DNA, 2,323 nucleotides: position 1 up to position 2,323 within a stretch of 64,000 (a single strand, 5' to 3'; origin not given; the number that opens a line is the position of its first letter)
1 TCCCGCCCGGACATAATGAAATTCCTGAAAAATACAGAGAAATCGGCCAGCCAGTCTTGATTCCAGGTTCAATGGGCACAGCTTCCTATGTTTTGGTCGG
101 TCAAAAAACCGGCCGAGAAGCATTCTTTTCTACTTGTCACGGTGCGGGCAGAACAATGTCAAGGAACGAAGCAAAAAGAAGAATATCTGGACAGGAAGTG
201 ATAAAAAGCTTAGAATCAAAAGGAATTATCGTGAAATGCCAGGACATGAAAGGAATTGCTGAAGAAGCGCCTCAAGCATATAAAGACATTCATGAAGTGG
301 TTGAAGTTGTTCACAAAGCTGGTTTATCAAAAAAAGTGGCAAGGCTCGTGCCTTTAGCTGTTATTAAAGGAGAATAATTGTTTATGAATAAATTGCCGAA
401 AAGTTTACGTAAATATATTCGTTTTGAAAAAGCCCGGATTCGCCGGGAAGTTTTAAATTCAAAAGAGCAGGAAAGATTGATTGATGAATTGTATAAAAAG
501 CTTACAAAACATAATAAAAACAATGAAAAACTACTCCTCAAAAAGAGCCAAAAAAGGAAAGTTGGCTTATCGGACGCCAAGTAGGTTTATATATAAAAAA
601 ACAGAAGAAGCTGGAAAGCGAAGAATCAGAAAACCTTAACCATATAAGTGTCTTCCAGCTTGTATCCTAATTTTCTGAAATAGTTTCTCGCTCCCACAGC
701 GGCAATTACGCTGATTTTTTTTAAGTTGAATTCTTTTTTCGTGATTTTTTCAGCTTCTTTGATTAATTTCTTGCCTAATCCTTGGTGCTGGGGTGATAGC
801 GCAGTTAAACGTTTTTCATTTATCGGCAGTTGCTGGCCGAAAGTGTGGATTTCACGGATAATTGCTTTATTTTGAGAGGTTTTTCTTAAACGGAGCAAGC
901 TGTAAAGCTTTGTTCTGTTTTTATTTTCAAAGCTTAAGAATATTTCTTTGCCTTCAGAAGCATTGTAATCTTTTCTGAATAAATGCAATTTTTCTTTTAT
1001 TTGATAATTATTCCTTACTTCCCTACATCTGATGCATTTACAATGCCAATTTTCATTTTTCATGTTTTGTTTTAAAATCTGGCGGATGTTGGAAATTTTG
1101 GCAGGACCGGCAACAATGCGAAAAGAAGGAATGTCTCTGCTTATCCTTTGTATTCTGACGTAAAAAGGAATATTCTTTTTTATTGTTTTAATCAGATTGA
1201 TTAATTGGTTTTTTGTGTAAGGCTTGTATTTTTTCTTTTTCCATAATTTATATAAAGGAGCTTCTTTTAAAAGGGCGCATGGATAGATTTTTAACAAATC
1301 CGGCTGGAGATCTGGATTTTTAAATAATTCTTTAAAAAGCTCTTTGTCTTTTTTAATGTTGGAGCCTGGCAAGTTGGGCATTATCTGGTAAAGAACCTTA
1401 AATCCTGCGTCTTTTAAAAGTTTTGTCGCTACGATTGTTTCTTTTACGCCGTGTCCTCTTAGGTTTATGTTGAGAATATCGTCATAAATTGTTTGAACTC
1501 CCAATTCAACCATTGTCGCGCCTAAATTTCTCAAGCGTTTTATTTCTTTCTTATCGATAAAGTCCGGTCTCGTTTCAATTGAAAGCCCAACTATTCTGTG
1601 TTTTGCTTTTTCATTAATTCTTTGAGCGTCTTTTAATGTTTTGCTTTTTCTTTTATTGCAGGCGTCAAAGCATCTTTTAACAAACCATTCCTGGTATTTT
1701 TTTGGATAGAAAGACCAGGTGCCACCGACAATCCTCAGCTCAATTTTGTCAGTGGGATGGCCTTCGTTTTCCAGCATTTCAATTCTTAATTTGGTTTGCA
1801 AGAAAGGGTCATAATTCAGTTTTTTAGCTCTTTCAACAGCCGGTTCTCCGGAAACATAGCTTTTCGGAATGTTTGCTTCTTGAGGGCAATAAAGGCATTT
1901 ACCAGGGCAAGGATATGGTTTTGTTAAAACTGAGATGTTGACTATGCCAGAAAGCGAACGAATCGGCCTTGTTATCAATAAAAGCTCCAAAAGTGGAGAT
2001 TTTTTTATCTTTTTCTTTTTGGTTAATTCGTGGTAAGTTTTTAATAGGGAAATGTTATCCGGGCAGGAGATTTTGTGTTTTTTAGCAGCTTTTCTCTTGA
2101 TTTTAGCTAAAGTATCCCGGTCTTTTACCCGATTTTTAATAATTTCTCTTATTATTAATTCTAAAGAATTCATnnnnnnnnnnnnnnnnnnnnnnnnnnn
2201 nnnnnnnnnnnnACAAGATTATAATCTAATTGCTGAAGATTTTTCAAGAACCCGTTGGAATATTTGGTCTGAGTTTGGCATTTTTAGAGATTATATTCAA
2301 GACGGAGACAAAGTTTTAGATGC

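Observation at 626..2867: Divergent Elp3 / Trm9-like methyltransferase pair: a eukaryote/archaea-style (m)cm5U34 wobble-modification module in a bacterium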

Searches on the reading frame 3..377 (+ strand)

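Call 58: search_protein_families(library=pfam, proteins=[window:3-377:+], max_evalue=0.001)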
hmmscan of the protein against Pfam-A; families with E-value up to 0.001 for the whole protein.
window:3-377:+ (124 aa): 1 family
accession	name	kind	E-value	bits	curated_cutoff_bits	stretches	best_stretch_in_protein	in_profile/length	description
PF01139.22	RtcB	-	4.7e-50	171.5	27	1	2-123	307-426/426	tRNA-splicing ligase RtcB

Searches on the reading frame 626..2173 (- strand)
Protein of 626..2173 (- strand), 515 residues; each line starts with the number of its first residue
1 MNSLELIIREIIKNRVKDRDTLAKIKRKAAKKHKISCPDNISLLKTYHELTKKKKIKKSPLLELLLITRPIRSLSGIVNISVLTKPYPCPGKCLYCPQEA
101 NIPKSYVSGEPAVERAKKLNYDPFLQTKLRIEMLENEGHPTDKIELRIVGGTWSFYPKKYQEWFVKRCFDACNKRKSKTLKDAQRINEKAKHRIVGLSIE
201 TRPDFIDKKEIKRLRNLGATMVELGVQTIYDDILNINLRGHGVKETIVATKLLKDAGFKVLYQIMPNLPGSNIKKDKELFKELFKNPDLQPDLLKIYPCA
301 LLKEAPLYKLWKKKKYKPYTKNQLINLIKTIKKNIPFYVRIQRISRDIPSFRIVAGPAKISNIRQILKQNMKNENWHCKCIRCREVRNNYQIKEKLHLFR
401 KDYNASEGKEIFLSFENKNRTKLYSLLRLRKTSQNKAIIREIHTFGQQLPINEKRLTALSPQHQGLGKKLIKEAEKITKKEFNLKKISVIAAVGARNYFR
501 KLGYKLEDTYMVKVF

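Call 3: search_protein_families(library=pfam, proteins=[window:626-2173:-], max_evalue=0.01)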
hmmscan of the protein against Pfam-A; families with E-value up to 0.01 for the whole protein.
window:626-2173:- (515 aa): 5 families
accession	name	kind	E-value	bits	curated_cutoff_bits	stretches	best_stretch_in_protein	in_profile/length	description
PF16199.10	Radical_SAM_C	-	1.1e-19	70.8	31.9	1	291-372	1-84/85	Radical_SAM C-terminal domain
PF04055.27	Radical_SAM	-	5.3e-16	59.7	29.5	1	89-281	7-164/166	Radical SAM superfamily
PF13673.13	Acetyltransf_10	-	2.1e-05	24.9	23.6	1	462-505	64-108/128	Acetyltransferase (GNAT) domain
PF13508.13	Acetyltransf_7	-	0.0029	18.4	27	1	462-505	41-83/84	Acetyltransferase (GNAT) domain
PF00583.31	Acetyltransf_1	-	0.0035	18.1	20.7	1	462-504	72-116/116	Acetyltransferase (GNAT) family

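Call 4: search_protein_families(library=ncbifam, proteins=[window:626-2173:-], max_evalue=0.01)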
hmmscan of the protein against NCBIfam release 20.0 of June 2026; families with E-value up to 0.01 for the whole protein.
window:626-2173:- (515 aa): 11 families
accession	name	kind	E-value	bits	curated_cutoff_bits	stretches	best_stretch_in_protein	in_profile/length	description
TIGR01211.1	ELP3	subfamily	6.3e-166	552.9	350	1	7-513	2-520/522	tRNA uridine(34) 5-carboxymethylaminomethyl modification radical SAM/GNAT enzyme Elp3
TIGR01212.1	TIGR01212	equivalog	1.4e-22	80.2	180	1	191-358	106-274/302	tRNA modification radical SAM protein MnmL/YtqA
TIGR00539.1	hemN_rel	equivalog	3.3e-10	39.6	205.4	1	194-326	86-212/361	radical SAM family heme chaperone HemW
TIGR03994.1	rSAM_HemZ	equivalog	5.8e-08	32.3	321.4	1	198-329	176-304/401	coproporphyrinogen dehydrogenase HemZ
NF006060.0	PRK08207.1-3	equivalog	1.1e-07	31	653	1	198-330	244-376/477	coproporphyrinogen III oxidase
TIGR01210.1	TIGR01210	equivalog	4.3e-07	29.5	212.15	1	191-333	98-244/313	archaeosine biosynthesis radical SAM protein RaSEA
NF006067.1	PRK08208.1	equivalog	6.2e-06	25.4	380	1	188-320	118-251/427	STM4012 family radical SAM protein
TIGR04013.1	B12_SAM_MJ_1487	hypoth_equivalog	2e-05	23.6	251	1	200-274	246-321/382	TIGR04013 family B12-binding domain/radical SAM domain-containing protein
NF005133.0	PRK06582.1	equivalog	7.8e-05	21.9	597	1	195-316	98-216/390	coproporphyrinogen III oxidase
NF006061.0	PRK08207.1-4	equivalog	0.00065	18.6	702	1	197-331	267-398/501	coproporphyrinogen III oxidase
TIGR00538.1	hemN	equivalog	0.0016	17.4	324.95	1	195-304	138-245/454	oxygen-independent coproporphyrinogen III oxidase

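Call 7: search_solved_structures(query=window:626-2173:-, max_evalue=0.001, show_alignments=1)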
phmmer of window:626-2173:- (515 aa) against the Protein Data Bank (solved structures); distinct sequences matched with E-value up to 0.001: 9.
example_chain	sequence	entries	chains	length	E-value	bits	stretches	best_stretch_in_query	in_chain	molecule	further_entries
6ia8_A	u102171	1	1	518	1.8e-139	468.7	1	18-513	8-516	Histone acetyltransferase, ELP3 family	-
6iaz_A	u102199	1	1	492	4.5e-139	467.3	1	58-513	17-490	Histone acetyltransferase, ELP3 family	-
6iad_A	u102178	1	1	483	6.5e-139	466.8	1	61-513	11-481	Histone acetyltransferase, ELP3 family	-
5l7j_A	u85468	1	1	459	1.5e-113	383.2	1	71-513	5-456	ELP3 family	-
6ia6_A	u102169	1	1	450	1.2e-109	370.3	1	71-513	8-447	ELP3 family, ELP3 family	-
5l7l_A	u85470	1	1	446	6e-109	368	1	71-513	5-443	ELP3 family, ELP3 family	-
8ptx_C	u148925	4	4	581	1.1e-103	350.6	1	7-514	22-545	Elongator complex protein 3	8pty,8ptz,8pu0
8avg_C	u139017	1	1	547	1e-101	344.1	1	7-514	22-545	Elongator complex protein 3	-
6qk7_C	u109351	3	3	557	1.2e-95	324.2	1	65-513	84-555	Elongator complex protein 3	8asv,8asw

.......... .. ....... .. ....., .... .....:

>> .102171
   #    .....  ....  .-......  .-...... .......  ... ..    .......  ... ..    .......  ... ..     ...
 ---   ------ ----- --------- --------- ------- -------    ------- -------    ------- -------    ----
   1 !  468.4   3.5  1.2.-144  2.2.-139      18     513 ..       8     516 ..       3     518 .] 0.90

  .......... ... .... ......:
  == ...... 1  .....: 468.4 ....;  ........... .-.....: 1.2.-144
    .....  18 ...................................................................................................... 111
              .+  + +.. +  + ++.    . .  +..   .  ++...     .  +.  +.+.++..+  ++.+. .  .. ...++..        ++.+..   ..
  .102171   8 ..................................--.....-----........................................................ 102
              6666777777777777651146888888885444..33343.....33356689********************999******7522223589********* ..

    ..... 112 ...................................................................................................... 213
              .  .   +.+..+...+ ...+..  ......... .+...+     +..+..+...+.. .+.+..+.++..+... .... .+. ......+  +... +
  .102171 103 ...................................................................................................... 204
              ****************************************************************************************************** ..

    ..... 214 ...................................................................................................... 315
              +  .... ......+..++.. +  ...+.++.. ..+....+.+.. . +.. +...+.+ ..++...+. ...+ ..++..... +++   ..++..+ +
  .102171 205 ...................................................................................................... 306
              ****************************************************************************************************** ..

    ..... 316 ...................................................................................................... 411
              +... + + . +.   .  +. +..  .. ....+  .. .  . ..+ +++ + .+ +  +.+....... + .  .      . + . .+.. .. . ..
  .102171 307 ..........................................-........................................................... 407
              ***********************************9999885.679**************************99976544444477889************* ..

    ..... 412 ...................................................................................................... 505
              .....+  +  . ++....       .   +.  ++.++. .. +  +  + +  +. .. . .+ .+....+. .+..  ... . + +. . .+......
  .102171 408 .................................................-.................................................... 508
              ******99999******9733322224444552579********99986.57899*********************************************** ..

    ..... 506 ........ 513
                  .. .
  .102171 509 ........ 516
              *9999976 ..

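Call 45: find_related_loci(query=window:626-2173:-, collection=metagenome_contigs, flank=4000)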
Query window:626-2173:- (515 aa) in metagenome_contigs; peptide patterns used: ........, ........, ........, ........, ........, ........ (x = any residue, [..] = any of these).
600 stretches matched a pattern (row limit reached: there are more); 38 encode a relative of the query (tblastn E <= 1e-3); 38 distinct loci.
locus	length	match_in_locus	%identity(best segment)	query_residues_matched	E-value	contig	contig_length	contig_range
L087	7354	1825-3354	88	1-515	0e+0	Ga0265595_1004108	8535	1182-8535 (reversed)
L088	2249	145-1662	82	1-513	0e+0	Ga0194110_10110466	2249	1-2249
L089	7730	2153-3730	74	7-513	0e+0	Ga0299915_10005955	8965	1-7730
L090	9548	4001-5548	74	5-515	0e+0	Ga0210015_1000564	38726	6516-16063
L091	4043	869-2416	74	5-515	0e+0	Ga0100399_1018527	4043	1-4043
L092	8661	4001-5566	73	1-513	0e+0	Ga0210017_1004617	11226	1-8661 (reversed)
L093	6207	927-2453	73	1-513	0e+0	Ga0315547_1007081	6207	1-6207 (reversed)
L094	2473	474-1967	72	16-513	0e+0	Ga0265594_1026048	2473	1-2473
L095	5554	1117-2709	71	1-514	0e+0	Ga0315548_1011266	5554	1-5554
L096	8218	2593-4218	69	2-513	0e+0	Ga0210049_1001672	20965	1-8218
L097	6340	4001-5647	70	1-513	0e+0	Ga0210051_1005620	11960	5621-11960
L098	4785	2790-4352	69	7-513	0e+0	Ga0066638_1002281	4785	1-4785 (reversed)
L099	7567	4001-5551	67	1-513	0e+0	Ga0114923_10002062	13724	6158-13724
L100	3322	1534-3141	65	1-513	0e+0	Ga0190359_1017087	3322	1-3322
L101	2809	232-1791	65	1-515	0e+0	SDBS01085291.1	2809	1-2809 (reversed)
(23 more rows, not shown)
